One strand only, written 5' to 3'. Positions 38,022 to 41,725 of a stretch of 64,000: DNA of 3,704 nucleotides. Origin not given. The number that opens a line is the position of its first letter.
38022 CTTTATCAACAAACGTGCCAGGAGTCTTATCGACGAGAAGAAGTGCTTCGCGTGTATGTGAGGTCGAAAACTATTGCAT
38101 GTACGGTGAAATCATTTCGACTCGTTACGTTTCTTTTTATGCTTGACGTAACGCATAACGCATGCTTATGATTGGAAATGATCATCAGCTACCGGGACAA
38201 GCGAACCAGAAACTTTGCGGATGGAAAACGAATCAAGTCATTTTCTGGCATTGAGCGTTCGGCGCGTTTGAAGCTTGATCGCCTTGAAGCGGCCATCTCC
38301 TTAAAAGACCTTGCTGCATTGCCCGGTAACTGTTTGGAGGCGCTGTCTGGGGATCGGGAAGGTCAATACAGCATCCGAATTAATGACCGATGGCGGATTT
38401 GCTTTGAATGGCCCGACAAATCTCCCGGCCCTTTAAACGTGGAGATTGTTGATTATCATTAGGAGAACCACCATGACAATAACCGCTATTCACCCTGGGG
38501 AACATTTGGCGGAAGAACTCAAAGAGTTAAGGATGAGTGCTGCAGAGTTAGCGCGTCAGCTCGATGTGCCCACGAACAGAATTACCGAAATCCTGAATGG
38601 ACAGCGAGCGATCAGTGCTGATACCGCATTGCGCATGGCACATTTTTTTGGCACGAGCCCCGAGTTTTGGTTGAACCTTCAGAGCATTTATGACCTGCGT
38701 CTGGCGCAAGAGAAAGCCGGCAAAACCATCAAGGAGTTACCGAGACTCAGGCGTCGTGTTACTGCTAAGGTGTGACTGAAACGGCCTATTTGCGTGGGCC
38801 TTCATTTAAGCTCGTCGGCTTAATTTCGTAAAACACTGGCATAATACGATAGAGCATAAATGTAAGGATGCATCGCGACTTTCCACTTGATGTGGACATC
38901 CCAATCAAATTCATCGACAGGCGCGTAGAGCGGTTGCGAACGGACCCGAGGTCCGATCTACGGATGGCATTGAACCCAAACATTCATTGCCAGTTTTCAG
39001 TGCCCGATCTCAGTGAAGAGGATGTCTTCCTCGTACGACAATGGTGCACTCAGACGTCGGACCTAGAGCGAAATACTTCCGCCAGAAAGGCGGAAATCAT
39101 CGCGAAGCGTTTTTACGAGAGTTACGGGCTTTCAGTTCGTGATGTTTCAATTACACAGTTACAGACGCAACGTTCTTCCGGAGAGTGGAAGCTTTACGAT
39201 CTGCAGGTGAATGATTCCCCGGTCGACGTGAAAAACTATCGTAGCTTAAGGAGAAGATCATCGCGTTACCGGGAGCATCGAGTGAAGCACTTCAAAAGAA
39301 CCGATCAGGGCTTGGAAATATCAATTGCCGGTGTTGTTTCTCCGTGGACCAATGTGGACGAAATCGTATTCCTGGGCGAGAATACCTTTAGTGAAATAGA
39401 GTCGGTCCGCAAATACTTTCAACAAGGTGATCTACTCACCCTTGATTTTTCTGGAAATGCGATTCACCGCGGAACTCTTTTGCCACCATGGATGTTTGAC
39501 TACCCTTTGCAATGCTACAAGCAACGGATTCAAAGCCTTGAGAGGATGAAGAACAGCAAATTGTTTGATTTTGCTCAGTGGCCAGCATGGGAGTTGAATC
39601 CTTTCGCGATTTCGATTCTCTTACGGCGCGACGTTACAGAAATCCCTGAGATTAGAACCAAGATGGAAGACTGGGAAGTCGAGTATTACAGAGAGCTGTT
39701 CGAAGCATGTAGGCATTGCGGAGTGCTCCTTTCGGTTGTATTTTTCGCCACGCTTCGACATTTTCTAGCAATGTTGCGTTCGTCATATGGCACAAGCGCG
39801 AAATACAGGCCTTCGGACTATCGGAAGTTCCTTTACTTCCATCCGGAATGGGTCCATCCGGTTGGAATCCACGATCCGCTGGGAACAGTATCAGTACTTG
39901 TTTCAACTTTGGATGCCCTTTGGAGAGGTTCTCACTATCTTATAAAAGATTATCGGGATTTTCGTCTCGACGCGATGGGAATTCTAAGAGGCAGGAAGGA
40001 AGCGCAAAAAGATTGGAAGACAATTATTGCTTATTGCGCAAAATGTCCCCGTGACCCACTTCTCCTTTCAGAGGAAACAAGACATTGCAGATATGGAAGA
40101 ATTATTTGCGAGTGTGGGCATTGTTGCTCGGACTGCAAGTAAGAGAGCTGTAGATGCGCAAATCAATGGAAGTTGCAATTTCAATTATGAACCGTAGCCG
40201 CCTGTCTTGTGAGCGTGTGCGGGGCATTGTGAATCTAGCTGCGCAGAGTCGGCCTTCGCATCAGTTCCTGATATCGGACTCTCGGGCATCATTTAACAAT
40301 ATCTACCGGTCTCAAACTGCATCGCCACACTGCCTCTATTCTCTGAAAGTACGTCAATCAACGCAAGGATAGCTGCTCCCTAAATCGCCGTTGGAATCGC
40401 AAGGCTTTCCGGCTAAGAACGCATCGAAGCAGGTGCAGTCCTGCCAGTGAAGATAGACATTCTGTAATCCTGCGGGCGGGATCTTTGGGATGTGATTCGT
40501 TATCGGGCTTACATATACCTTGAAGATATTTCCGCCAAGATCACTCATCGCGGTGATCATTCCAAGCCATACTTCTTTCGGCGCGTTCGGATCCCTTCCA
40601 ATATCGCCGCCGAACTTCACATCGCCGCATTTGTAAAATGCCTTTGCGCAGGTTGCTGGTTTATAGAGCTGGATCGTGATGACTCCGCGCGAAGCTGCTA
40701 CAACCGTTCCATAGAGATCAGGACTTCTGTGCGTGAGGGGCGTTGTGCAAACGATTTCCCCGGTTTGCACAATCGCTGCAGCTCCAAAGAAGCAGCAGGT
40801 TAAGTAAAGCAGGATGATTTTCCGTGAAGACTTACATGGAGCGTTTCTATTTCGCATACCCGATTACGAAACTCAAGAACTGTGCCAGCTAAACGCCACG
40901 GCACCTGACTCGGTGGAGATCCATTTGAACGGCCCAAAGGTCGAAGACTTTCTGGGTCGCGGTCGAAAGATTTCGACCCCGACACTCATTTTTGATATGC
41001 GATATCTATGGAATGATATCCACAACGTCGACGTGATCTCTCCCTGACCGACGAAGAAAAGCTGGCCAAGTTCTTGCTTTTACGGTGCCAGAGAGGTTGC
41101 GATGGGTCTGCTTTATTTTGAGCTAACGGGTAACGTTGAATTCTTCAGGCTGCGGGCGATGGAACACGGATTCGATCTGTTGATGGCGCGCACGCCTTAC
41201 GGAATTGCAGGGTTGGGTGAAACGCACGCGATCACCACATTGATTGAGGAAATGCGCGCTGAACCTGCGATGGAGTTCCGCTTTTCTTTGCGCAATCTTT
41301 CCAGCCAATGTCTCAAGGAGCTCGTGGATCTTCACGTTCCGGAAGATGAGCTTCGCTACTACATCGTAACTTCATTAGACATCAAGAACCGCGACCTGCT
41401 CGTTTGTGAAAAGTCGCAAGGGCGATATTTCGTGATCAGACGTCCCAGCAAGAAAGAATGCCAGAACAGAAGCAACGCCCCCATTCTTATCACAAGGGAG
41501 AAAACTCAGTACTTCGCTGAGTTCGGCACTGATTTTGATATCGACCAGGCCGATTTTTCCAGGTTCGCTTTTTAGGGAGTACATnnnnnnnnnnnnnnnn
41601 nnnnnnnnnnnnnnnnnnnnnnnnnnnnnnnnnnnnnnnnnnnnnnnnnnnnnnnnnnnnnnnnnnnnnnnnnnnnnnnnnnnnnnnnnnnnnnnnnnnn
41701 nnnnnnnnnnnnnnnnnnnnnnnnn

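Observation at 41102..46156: Intact four-gene operon: unknown protein, Zn-ribbon/degenerate PilB-like pseudo-ATPase, REC-like/Ser-Thr kinase, sigma54 activator, all with altered catalytic or contact motifs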

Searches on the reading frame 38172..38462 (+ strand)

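Call 15: search_protein_families(library=pfam, proteins=[window:38172-38462:+], max_evalue=0.01)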
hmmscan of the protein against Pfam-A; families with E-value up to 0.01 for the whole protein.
window:38172-38462:+ (96 aa): 1 family
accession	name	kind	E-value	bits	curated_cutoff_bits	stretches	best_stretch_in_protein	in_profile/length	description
PF05015.19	HigB-like_toxin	-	1.7e-12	48.1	27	1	8-96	4-91/91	RelE-like toxin of type II toxin-antitoxin system HigB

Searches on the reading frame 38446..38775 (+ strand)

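Call 15: search_protein_families(library=pfam, proteins=[window:38446-38775:+], max_evalue=0.01)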
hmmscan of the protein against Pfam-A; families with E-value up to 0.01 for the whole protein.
window:38446-38775:+ (109 aa): 4 families
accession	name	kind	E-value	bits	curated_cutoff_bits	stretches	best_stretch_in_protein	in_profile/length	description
PF01381.28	HTH_3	-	2.1e-11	44.1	23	1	21-75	1-55/55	Helix-turn-helix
PF13560.12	HTH_31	-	1.9e-08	34.9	27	1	20-73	1-59/64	Helix-turn-helix domain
PF12844.13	HTH_19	-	9.5e-07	29.1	30.2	1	18-75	1-57/64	Helix-turn-helix domain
PF13443.12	HTH_26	-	4.2e-05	24.1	22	1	20-73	1-55/63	Cro/C1-type HTH DNA-binding domain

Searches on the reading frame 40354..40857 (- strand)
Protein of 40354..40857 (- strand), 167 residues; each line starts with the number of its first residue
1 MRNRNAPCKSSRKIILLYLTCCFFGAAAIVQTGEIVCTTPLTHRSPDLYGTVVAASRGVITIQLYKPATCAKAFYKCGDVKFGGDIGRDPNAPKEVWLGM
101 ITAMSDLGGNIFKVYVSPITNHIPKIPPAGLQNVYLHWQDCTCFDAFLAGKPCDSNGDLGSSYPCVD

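Call 15: search_protein_families(library=pfam, proteins=[window:40354-40857:-], max_evalue=0.01)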
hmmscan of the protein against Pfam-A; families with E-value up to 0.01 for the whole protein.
window:40354-40857:- (167 aa): 0 families

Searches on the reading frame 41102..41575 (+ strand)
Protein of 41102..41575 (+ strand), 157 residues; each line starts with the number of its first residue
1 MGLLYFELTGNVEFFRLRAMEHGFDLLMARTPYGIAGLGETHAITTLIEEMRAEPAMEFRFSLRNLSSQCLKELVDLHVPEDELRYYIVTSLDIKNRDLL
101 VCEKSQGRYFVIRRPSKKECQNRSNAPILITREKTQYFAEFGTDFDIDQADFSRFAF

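Call 3: search_protein_families(library=pfam, proteins=[window:41102-41575:+], max_evalue=1)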
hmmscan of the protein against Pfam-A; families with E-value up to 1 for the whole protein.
window:41102-41575:+ (157 aa): 0 families

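Call 4: search_protein_families(library=padloc, proteins=[window:41102-41575:+], max_evalue=0.1)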
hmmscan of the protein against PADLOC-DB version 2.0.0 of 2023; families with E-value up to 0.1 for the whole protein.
window:41102-41575:+ (157 aa): 1 family
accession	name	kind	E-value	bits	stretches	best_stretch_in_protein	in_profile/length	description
PDLC03293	MTase_II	-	0.04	10.7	1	18-88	91-162/427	Type II methyltransferase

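Call 16: search_protein_families(library=ncbifam, proteins=[window:41102-41575:+], max_evalue=0.1)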
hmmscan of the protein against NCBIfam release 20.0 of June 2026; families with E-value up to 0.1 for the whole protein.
window:41102-41575:+ (157 aa): 1 family
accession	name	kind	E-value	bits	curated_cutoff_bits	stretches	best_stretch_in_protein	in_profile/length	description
NF007315.1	PRK09801.1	equivalog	0.0059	15.6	398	1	37-136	105-201/301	L-tartrate utilization transcriptional activator TtdR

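Call 65: search_solved_structures(query=A5, max_evalue=10)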
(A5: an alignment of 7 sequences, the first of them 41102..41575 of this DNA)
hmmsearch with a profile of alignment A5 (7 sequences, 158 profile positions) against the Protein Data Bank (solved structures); distinct sequences matched with E-value up to 10: 3.
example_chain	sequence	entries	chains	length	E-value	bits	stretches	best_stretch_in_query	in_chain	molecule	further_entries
7l7b_E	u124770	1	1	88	0.051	16.5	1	102-147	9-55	DNA-directed RNA polymerase subunit omega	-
3now_A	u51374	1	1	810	0.9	12.4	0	31-77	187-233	UNC-45 protein, SD10334p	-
3h51_A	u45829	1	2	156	1.7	11.5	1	76-119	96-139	Putative calcium/calmodulin dependent protein kinase II association domain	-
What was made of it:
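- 41102..41575 (+): Gene A: 157-aa protein with no detectable domain. It is always the first gene of the cassette. No Pfam, NCBIfam or PDB match (calls 3, 16, 65).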

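Call 77: find_homologous_proteins(query=A5, max_evalue=0.001)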
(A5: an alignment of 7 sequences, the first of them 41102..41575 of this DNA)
Query A5 (7 sequences) (157 aa, profile of the alignment): 6 proteins with E <= 0.001 among 1756 candidates.
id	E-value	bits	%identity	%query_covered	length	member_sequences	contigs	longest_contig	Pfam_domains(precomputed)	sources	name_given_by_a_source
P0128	7.9e-72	258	87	100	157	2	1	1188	-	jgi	jgi:hypothetical protein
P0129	1.0e-70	254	100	100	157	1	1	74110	-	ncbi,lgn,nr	ncbi:hypothetical protein L0156_02230 [bacterium]|nr:hypothetical protein [bacterium]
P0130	3.8e-69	249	80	100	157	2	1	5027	-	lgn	-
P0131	5.3e-59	216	25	99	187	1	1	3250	-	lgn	-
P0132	8.5e-57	209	30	91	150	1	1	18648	-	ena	-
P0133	1.9e-38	150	69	68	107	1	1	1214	-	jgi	-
